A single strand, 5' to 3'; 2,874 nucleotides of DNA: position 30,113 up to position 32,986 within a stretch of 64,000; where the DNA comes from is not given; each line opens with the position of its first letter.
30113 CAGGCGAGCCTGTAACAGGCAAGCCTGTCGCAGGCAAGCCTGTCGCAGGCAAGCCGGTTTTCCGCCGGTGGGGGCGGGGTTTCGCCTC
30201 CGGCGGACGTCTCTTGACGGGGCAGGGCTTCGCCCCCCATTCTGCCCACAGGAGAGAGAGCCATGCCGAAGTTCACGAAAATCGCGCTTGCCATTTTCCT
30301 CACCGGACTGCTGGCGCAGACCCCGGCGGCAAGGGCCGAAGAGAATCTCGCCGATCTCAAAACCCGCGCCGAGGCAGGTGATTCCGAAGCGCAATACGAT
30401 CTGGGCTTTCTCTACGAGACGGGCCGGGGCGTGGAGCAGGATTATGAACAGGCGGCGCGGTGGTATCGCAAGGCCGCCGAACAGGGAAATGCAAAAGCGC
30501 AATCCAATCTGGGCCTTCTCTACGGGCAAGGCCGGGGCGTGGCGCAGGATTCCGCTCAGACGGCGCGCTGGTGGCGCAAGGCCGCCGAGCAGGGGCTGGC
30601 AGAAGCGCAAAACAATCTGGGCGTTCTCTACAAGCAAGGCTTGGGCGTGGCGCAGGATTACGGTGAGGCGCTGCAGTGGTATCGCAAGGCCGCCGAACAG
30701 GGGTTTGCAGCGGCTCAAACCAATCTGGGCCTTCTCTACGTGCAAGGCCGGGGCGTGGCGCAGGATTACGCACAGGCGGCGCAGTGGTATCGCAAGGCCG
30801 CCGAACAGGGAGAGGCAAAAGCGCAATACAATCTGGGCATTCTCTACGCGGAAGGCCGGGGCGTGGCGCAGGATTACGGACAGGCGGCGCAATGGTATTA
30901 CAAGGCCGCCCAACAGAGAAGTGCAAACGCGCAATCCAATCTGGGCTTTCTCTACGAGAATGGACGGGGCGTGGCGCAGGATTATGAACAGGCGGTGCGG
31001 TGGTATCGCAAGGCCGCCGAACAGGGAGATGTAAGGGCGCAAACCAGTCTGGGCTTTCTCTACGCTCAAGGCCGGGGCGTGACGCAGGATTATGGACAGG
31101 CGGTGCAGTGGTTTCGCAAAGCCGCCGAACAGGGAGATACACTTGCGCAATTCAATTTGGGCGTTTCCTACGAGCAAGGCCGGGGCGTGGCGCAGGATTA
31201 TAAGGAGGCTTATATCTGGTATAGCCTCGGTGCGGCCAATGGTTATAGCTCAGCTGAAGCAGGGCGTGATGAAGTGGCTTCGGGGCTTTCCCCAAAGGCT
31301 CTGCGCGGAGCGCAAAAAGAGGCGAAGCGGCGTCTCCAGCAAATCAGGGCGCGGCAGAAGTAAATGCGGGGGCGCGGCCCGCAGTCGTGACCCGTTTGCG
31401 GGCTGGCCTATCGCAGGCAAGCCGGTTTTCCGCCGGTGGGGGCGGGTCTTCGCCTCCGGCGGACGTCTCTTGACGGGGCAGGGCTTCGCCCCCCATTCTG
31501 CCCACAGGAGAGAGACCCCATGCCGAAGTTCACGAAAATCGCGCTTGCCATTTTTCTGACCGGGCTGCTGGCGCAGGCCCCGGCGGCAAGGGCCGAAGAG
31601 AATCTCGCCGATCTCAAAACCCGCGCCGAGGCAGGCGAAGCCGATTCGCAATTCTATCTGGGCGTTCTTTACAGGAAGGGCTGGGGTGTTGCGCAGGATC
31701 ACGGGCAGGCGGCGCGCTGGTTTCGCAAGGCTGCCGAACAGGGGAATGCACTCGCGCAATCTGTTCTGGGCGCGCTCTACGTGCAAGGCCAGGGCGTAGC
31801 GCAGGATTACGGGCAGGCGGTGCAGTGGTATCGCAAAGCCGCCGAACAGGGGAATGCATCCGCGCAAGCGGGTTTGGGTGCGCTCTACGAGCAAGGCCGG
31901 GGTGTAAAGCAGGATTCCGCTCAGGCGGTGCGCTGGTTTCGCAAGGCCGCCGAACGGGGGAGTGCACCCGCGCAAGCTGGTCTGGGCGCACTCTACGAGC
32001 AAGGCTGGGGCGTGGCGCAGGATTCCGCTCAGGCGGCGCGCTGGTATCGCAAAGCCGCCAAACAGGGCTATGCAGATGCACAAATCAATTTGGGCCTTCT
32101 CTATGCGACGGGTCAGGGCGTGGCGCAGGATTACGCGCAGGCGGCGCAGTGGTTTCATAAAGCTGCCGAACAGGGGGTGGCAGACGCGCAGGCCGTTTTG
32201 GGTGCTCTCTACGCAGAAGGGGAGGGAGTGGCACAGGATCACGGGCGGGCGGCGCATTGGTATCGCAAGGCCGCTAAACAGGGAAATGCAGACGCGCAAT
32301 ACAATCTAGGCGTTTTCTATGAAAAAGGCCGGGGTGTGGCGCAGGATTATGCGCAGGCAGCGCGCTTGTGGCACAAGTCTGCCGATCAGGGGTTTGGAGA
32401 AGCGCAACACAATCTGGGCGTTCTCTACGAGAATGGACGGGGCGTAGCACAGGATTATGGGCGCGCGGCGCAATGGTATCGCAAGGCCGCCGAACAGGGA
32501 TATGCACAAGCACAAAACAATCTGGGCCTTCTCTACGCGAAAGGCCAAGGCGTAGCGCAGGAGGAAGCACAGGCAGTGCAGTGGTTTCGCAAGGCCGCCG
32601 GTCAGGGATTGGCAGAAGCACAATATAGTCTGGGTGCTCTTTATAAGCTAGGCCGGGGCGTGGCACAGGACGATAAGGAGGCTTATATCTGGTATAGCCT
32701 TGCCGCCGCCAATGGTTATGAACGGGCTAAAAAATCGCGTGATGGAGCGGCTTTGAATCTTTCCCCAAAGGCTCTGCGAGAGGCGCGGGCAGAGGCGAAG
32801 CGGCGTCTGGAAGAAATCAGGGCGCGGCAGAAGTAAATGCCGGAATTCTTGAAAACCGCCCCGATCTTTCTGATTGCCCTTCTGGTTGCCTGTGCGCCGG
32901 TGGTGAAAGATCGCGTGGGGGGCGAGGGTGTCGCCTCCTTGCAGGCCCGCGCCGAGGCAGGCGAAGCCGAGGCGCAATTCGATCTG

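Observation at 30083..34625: Tandemly duplicated cassette array encoding four secreted Sel1-repeat proteins, each copy dragging a purA 3' fragment and its own promoter block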

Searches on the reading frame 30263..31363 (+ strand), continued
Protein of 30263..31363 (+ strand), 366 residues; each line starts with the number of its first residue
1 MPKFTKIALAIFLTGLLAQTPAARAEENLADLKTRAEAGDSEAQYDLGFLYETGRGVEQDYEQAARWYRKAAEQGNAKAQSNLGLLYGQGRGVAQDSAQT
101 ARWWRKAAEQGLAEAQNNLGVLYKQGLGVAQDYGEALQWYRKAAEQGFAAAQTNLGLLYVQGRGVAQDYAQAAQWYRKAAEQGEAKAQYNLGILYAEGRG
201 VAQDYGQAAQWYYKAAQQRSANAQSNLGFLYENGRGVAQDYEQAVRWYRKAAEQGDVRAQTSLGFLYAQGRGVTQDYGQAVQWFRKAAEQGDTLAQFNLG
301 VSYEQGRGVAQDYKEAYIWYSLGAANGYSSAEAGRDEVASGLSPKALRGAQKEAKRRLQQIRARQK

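Call 63: fold_search(model_id=the predicted structure, library=pdb)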
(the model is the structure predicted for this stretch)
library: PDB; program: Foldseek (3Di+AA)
matches with E <= 10: 773; with E <= 0.001: 80
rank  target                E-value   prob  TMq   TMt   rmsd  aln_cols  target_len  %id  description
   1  4bwr                  2.9e-22  1.00  0.46  0.37  14.0       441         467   34  Crystal structure of c5321: a protective antigen present in uropathogenic Escherichia coli strains displaying an SLR fol (released 2013-07-24)
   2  8sxq_A                3.2e-22  1.00  0.80  0.84   3.6       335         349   41  Crystal structure of Sel-1 repeat protein LceB from Legionella pneumophila (released 2024-01-24)
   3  8sxq_B                3.5e-22  1.00  0.83  0.87   2.8       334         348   41  Crystal structure of Sel-1 repeat protein LceB from Legionella pneumophila (released 2024-01-24)
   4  6ok3_A                1.7e-21  1.00  0.74  0.54   7.4       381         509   38  Crystal structure of Sel1 repeat protein from Oxalobacter formigenes (released 2020-04-15)
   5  6ok3_B                3.0e-21  1.00  0.65  0.48   8.0       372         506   40  Crystal structure of Sel1 repeat protein from Oxalobacter formigenes (released 2020-04-15)
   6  8sxq_C                4.4e-20  1.00  0.78  0.82   3.4       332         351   41  Crystal structure of Sel-1 repeat protein LceB from Legionella pneumophila (released 2024-01-24)
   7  6deh_A                3.3e-18  1.00  0.70  0.79  12.4       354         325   33  Structure of LpnE Effector Protein from Legionella pneumophila (sp. Philadelphia) (released 2018-12-19)
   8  6onw_B                2.7e-16  1.00  0.66  0.69   7.9       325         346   33  Crystal structure of Sel1 repeat protein from Oxalobacter formigenes (released 2020-04-29)
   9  9og0_C                3.3e-16  1.00  0.40  0.26  21.0       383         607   30  Cryo-EM structure of OS9-SEL1L-HRD1 dimer (released 2025-07-30)
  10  6onw_A                3.7e-16  1.00  0.67  0.71  15.2       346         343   33  Crystal structure of Sel1 repeat protein from Oxalobacter formigenes (released 2020-04-29)
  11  8ket_C                8.4e-14  1.00  0.40  0.29  20.9       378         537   31  Cryo-EM structure of HRD1-SEL1LFL-XTP3B complex (released 2025-02-19)
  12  1ouv                  1.2e-13  1.00  0.64  0.87   2.6       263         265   30  Helicobacter cysteine rich protein C (HcpC) (released 2004-03-30)
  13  6ur7_B                2.0e-13  1.00  0.59  0.84   2.6       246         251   36  Crystal structure of Sel1 repeat protein from Oxalobacter formigenes (released 2020-10-28)
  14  6ork_B                2.4e-13  1.00  0.60  0.88   2.6       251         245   38  Crystal structure of Sel1 repeat protein from Oxalobacter formigenes (released 2020-05-06)
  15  6ork_A                3.5e-13  1.00  0.61  0.89   2.3       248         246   38  Crystal structure of Sel1 repeat protein from Oxalobacter formigenes (released 2020-05-06)
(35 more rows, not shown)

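Call 70: find_encoding_contigs(protein=P0037, flank=6000, max_places=2)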
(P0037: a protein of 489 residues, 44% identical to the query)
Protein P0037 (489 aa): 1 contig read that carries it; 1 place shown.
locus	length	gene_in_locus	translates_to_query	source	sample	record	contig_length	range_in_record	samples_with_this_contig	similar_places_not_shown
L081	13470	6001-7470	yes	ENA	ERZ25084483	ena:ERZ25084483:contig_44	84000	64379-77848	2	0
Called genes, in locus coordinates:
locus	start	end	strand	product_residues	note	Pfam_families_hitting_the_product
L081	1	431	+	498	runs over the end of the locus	PF01970:TctA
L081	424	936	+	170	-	PF07331:TctB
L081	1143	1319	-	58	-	PF02151:UVR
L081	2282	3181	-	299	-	PF00270:DEAD (faint), PF04851:ResIII, PF17757:UvrB_inter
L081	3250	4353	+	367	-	PF14520:HHH_5 (faint), PF02481:DNA_processg_A, PF17782:WHD_DprA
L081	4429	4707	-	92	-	-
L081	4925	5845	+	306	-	PF13599:Pentapeptide_4 (faint), PF00805:Pentapeptide (weak), PF13576:Pentapeptide_3 (weak), PF00805:Pentapeptide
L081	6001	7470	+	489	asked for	PF13414:TPR_11 (faint), PF13432:TPR_16 (faint), PF23310:TPR_27 (faint), PF08238:Sel1, PF21214:WHD_2nd_SelB_bact (faint), PF08238:Sel1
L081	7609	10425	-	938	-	PF08487:VIT, PF00092:VWA, PF13519:VWA_2, PF13768:VWA_3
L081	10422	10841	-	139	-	PF00376:MerR, PF13411:MerR_1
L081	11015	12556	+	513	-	PF08529:NusA_N, PF13184:KH_NusA_1st, PF26594:KH_NusA_2nd, PF14520:HHH_5 (weak)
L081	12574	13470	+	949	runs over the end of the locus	PF04760:IF2_N, PF00009:GTP_EFTU, PF01926:MMR_HSR1, PF22042:EF-G_D2, PF11987:IF-2, PF03144:GTP_EFTU_D2 (weak)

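Call 71: find_encoding_contigs(protein=P0072, flank=6000, max_places=2)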
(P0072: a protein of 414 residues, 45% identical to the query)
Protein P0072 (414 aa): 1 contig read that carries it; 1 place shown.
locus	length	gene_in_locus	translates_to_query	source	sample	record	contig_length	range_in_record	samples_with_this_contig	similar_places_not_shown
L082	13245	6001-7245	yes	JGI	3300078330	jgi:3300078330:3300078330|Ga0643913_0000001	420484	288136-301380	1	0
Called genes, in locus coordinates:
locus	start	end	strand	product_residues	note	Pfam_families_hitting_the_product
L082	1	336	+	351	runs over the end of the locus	PF01408:GFO_IDH_MocA, PF22725:GFO_IDH_MocA_C3, PF02894:GFO_IDH_MocA_C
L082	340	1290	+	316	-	PF00106:adh_short (weak), PF01073:3Beta_HSD, PF01370:Epimerase, PF02719:Polysacc_synt_2, PF04321:RmlD_sub_bind, PF13460:NAD_binding_10, PF16363:GDP_Man_Dehyd, PF07993:NAD_binding_4, +3 more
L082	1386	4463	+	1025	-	PF03773:ArsP_1, PF01839:FG-GAP (faint), PF13517:FG-GAP_3, PF07593:UnbV_ASPIC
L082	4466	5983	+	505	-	-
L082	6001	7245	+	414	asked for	PF08238:Sel1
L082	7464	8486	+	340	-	PF03401:TctC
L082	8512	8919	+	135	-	PF07883:Cupin_2 (weak)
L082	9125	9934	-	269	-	PF00696:AA_kinase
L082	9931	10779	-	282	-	PF00696:AA_kinase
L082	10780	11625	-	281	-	PF13489:Methyltransf_23, PF08241:Methyltransf_11, PF08242:Methyltransf_12, PF13649:Methyltransf_25, PF13847:Methyltransf_31 (weak)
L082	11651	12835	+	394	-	PF00266:Aminotran_5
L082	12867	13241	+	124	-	PF04828:GFA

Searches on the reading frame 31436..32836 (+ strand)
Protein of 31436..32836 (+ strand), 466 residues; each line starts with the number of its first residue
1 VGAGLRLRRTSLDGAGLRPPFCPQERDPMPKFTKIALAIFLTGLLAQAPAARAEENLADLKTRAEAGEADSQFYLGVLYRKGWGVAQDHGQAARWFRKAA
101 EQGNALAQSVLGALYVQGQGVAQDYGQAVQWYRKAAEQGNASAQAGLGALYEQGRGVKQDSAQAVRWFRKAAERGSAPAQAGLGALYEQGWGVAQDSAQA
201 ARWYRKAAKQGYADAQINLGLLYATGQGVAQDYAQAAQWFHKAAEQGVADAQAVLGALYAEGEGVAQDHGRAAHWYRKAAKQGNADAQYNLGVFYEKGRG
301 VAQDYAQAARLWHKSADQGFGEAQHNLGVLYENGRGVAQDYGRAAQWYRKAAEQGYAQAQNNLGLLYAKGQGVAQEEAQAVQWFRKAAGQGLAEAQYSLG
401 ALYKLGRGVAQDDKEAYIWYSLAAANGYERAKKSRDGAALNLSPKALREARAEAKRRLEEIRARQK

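Call 6: search_protein_families(library=pfam, proteins=[window:31520-32836:+])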
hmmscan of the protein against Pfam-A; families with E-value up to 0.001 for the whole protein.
window:31520-32836:+ (438 aa): 1 family
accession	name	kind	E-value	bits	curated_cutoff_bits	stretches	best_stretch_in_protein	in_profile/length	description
PF08238.18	Sel1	-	4.4e-94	306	30.7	10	294-328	2-36/36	Sel1 repeat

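Call 32: search_protein_families(library=ncbifam, proteins=[window:31520-32836:+], max_evalue=0.001)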
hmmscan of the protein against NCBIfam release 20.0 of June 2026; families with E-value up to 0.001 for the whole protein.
window:31520-32836:+ (438 aa): 4 families
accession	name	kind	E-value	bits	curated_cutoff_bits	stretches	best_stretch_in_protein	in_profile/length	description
NF033786.1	phenyl_MerG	equivalog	1.2e-73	247.7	350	8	300-424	72-205/217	phenylmercury resistance protein MerG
NF047621.1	FlgprotMotXVib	equivalog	1.8e-29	102.7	330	4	30-140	60-171/211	flagellar protein MotX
NF038194.1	AlgK_TPR_lipo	equivalog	1.3e-28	99.8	700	5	292-434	297-434/448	alginate biosynthesis TPR repeat lipoprotein AlgK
NF045484.1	TransRegExoR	equivalog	7e-23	81.2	450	2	98-237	60-214/267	exopolysaccharide production regulator ExoR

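Call 36: list_cluster_members(proteins=[window:31436-32836:+, window:33307-34602:+, window:30110-31177:-, window:31250-32299:-, window:33238-34416:-, window:30357-31142:-, window:33449-34534:-, window:34583-34945:-, window:35008-35298:-, window:35724-37151:-])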
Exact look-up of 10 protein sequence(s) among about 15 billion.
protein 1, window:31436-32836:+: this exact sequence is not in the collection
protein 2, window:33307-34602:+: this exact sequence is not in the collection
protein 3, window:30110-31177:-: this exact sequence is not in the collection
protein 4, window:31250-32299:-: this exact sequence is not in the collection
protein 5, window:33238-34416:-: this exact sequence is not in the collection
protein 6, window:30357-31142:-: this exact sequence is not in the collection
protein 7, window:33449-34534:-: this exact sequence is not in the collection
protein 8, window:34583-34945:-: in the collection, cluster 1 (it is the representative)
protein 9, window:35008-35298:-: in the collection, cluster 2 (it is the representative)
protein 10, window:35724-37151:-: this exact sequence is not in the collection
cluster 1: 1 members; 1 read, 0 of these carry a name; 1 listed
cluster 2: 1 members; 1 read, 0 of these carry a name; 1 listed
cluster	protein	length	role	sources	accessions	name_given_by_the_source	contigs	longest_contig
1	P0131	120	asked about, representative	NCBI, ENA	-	-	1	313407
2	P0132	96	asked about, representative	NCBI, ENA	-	-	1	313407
